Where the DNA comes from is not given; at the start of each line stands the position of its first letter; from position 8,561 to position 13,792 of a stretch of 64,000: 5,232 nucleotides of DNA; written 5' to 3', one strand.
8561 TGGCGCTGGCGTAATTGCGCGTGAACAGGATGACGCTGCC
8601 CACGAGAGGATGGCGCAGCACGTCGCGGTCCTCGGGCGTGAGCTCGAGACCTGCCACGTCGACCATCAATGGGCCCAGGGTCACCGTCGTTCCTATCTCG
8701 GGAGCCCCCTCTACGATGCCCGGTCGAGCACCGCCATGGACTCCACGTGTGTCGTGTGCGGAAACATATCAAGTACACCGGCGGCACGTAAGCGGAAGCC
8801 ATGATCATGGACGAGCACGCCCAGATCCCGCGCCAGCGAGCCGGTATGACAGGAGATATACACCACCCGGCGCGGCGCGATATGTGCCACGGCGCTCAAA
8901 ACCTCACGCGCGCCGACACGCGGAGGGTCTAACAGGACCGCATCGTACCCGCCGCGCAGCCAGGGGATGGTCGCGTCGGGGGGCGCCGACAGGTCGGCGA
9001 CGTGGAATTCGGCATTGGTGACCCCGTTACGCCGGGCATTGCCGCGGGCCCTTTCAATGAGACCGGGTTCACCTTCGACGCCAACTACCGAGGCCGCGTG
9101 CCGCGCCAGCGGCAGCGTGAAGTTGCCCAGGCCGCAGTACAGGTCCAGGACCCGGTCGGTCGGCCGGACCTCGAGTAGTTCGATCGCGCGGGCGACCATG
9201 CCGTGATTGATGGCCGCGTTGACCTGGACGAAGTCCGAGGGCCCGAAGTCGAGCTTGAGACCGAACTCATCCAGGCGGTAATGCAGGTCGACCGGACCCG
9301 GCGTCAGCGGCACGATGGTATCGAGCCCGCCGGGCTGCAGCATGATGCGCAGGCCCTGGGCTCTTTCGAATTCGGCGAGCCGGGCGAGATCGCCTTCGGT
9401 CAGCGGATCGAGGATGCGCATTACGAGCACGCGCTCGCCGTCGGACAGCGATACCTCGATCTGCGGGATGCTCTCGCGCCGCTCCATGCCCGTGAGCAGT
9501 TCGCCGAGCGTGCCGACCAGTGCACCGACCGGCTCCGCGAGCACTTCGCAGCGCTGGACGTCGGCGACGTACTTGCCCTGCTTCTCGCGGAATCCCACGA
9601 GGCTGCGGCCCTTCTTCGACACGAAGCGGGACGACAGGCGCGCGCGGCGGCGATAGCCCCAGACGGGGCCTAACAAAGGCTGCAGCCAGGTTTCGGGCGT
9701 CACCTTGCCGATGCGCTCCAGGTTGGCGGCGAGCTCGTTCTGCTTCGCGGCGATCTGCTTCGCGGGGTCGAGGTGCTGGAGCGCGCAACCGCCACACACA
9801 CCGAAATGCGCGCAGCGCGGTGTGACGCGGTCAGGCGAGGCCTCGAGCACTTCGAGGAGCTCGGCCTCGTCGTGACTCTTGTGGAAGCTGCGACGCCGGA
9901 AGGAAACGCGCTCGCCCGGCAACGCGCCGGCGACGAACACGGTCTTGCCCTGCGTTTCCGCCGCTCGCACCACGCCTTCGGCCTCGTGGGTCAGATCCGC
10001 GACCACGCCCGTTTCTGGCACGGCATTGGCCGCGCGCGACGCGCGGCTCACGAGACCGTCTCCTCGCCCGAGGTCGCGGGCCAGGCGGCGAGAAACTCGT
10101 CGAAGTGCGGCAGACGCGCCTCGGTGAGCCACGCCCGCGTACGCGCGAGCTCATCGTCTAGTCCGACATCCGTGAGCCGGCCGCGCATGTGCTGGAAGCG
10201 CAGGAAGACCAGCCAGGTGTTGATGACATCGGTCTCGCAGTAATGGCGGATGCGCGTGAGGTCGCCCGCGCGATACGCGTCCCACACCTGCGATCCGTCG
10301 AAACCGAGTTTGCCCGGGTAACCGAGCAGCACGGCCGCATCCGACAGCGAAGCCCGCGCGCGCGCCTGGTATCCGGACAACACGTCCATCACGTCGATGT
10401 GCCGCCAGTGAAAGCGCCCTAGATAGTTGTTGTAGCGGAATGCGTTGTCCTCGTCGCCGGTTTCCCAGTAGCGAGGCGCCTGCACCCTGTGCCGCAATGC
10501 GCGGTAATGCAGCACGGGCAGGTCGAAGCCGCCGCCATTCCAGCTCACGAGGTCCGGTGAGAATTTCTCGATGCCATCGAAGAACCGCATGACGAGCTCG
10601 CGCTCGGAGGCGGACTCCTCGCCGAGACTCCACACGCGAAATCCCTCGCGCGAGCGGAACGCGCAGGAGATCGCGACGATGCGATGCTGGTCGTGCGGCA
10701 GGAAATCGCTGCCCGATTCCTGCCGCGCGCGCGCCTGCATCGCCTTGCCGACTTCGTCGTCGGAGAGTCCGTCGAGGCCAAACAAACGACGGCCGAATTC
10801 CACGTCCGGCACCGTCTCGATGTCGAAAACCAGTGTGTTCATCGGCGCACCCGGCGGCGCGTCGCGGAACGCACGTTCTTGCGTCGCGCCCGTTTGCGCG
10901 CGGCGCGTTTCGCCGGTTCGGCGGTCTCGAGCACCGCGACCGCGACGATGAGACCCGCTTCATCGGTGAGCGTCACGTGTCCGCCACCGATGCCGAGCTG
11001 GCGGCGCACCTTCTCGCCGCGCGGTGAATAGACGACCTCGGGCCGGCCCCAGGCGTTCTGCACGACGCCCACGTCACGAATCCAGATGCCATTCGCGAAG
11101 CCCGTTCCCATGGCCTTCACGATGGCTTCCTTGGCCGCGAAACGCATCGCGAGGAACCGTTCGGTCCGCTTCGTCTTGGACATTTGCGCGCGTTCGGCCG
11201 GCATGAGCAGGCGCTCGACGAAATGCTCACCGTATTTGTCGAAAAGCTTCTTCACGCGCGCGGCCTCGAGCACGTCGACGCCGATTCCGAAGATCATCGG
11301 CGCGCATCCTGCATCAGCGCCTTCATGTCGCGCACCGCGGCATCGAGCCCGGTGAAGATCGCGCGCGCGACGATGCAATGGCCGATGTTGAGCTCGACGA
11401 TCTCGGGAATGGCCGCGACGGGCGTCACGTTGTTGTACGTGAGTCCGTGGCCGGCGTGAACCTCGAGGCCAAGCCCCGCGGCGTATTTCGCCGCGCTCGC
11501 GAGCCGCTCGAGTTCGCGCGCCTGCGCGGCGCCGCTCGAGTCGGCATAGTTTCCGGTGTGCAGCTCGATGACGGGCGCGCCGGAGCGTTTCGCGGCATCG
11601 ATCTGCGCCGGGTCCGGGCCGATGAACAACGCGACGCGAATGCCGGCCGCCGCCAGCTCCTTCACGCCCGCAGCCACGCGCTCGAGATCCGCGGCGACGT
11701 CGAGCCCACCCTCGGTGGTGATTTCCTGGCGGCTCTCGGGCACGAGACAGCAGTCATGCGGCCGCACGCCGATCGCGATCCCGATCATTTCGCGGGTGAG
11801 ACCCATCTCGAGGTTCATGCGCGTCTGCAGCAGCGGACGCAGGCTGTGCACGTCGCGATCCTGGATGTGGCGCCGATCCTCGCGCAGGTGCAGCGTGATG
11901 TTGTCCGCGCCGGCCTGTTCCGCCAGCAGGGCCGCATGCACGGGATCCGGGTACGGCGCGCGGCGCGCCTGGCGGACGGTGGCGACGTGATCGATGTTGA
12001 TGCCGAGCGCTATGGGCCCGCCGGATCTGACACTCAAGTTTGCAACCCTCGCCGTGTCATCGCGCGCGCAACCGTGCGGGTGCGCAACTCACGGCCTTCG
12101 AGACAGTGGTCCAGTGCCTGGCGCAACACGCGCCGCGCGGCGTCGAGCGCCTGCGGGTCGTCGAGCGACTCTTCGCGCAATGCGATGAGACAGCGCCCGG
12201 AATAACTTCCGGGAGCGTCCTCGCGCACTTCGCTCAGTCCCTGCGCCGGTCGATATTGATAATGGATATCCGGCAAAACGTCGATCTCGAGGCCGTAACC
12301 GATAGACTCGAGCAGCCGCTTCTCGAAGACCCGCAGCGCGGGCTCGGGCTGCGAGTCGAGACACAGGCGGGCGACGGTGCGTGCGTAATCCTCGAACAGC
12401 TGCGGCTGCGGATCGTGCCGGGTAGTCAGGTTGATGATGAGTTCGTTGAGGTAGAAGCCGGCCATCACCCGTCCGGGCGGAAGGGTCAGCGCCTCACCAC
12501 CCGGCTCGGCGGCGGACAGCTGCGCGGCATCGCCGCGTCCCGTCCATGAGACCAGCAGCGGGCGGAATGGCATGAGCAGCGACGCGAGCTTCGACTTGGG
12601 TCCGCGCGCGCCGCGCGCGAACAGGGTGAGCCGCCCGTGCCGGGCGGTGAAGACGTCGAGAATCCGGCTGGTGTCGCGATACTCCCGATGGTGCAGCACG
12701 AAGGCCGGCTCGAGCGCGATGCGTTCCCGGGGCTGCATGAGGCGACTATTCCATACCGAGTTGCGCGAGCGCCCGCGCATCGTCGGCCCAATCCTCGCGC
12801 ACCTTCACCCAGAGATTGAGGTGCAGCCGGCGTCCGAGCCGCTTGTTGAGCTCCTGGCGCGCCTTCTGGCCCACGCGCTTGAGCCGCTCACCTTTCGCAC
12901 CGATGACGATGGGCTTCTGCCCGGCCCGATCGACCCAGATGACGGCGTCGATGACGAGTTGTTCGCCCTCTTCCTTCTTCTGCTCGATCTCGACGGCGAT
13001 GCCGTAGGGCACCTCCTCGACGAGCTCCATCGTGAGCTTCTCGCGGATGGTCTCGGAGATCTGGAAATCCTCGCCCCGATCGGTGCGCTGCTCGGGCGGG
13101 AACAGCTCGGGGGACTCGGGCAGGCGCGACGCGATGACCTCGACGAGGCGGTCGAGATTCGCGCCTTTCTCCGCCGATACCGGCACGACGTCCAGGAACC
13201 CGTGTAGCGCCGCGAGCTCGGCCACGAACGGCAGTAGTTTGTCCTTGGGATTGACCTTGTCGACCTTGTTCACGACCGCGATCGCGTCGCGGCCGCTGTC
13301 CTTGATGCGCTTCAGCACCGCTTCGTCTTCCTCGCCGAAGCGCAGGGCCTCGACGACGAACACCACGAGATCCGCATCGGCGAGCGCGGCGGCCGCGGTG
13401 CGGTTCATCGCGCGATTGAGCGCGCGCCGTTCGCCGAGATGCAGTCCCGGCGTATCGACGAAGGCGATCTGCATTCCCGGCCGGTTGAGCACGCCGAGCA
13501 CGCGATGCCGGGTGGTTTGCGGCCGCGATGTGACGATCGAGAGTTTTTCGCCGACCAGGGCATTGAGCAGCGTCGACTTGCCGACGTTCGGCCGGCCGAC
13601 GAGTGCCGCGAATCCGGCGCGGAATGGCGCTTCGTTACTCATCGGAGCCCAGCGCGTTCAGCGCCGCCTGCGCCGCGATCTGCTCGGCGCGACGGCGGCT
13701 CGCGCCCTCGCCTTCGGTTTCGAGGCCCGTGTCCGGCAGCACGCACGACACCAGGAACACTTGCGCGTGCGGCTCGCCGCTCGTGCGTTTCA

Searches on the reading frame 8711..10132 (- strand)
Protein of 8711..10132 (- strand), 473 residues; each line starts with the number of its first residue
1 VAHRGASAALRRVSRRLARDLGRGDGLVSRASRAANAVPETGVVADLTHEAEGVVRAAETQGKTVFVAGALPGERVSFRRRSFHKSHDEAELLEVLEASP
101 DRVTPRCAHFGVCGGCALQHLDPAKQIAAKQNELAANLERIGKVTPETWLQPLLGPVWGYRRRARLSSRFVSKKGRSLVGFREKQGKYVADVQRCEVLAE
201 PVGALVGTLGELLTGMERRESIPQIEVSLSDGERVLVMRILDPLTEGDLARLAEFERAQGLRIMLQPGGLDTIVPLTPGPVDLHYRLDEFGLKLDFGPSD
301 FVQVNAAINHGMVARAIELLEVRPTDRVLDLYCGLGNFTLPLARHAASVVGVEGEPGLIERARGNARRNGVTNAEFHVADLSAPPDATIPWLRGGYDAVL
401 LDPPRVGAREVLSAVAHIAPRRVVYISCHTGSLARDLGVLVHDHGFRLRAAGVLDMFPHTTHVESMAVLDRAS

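Call 3: search_protein_families(library=pfam, proteins=[window:8711-10132:-], max_evalue=0.01)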
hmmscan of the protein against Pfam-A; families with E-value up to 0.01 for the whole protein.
window:8711-10132:- (473 aa): 11 families
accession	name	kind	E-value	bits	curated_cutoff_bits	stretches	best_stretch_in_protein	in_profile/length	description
PF05958.17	tRNA_U5-meth_tr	-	2.8e-21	76.4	23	2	250-376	128-253/357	tRNA (Uracil-5-)-methyltransferase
PF13649.12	Methyltransf_25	-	2e-10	41.6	27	1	328-385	1-59/97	Methyltransferase domain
PF13847.12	Methyltransf_31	-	8.7e-10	38.9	27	1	326-385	5-67/145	Methyltransferase domain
PF01135.25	PCMT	-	2.9e-07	30.9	20.3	1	311-380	60-132/210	Protein-L-isoaspartate(D-aspartate) O-methyltransferase (PCMT)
PF08241.18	Methyltransf_11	-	5e-06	27.5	21.2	1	329-383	1-53/95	Methyltransferase domain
PF00398.26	RrnaAD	-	7e-06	25.8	24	1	308-364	14-70/263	Ribosomal RNA adenine dimethylase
PF05175.20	MTS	-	2.4e-05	24.5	23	1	318-410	25-113/170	Methyltransferase small domain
PF02475.24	TRM5-TYW2_MTfase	-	3.8e-05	24.1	28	1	321-373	33-87/164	TRM5/TYW2 methyltransferase domain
PF13489.12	Methyltransf_23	-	0.0005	20.3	27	1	323-385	21-79/164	Methyltransferase domain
PF08242.18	Methyltransf_12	-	0.00066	20.8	30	1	329-400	1-70/98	Methyltransferase domain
PF01189.24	Methyltr_RsmB-F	-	0.0036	17.4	27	1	319-407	3-91/199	16S rRNA methyltransferase RsmB/F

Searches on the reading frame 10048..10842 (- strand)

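Call 61: search_protein_families(library=pfam, proteins=[window:10048-10842:-], max_evalue=0.00001)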
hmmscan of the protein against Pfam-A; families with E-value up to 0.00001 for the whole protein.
window:10048-10842:- (264 aa): 2 families
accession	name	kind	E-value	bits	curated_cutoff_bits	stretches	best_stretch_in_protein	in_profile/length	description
PF10108.15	DNA_pol_B_exo2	-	8.9e-87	290.7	24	1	45-254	1-213/213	Predicted 3'-5' exonuclease related to the exonuclease domain of PolB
PF13482.12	RNase_H_2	-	5e-11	43.3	22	1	50-213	12-161/165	RNase_H superfamily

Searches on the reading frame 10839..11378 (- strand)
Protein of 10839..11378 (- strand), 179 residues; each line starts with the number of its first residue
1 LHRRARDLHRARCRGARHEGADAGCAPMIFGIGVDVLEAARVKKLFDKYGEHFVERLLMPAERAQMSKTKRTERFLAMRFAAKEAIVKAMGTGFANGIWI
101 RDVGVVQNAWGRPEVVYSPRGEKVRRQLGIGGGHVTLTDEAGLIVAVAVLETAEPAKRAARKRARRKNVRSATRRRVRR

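Call 61: search_protein_families(library=pfam, proteins=[window:10839-11378:-], max_evalue=0.00001)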
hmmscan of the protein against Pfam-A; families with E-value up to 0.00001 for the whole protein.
window:10839-11378:- (179 aa): 1 family
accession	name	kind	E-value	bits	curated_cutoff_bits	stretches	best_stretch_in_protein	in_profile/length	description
PF01648.25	ACPS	-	1.4e-15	57.8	25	1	31-123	1-94/111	4'-phosphopantetheinyl transferase superfamily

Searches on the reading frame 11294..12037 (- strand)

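Call 61: search_protein_families(library=pfam, proteins=[window:11294-12037:-], max_evalue=0.00001)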
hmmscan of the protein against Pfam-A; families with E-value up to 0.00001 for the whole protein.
window:11294-12037:- (247 aa): 1 family
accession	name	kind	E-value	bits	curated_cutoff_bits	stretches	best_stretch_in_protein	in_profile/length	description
PF03740.19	PdxJ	-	1.5e-101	338.8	24.5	1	11-242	2-234/234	Pyridoxal phosphate biosynthesis protein PdxJ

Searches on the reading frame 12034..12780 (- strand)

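Call 61: search_protein_families(library=pfam, proteins=[window:12034-12780:-], max_evalue=0.00001)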
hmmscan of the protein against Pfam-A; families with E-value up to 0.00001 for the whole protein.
window:12034-12780:- (248 aa): 2 families
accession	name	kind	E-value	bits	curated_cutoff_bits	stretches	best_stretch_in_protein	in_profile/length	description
PF11967.14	RecO_N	-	7.7e-18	64.7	27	1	24-92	6-75/80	Recombination protein O N terminal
PF02565.21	RecO_C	-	2.6e-12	47.2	22.1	1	104-234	6-155/157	Recombination protein O C terminal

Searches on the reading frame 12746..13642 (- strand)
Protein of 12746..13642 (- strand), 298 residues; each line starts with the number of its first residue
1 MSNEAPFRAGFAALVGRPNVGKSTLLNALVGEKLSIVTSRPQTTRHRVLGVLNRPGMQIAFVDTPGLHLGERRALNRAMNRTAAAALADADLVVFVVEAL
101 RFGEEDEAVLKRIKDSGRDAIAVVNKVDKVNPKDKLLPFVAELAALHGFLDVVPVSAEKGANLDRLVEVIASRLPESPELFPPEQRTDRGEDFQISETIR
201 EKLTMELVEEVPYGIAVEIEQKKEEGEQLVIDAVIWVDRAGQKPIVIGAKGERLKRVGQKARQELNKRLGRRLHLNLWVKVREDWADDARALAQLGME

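Call 61: search_protein_families(library=pfam, proteins=[window:12746-13642:-], max_evalue=0.00001)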
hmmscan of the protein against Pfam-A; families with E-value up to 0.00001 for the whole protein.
window:12746-13642:- (298 aa): 7 families
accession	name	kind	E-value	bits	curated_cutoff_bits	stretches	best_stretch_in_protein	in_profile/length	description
PF01926.29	MMR_HSR1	-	2e-26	92.8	21.9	1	12-126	2-113/113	50S ribosome-binding GTPase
PF07650.23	KH_2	-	6.3e-18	64.8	22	1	210-286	1-78/78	KH domain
PF02421.24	FeoB_N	-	3.7e-14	53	27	1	13-169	4-155/156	Ferrous iron transport protein B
PF04548.22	AIG1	-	6.6e-09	35.8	27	1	14-116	5-110/212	AIG1 family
PF03193.22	RsgA_GTPase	-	6.7e-09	36.2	30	0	10-68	107-169/174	RsgA GTPase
PF00350.29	Dynamin_N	-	7.4e-09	36.3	27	0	13-46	2-35/168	Dynamin family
PF00009.33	GTP_EFTU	-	1.7e-08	34.8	26.5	1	57-175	69-187/188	Elongation factor Tu GTP binding domain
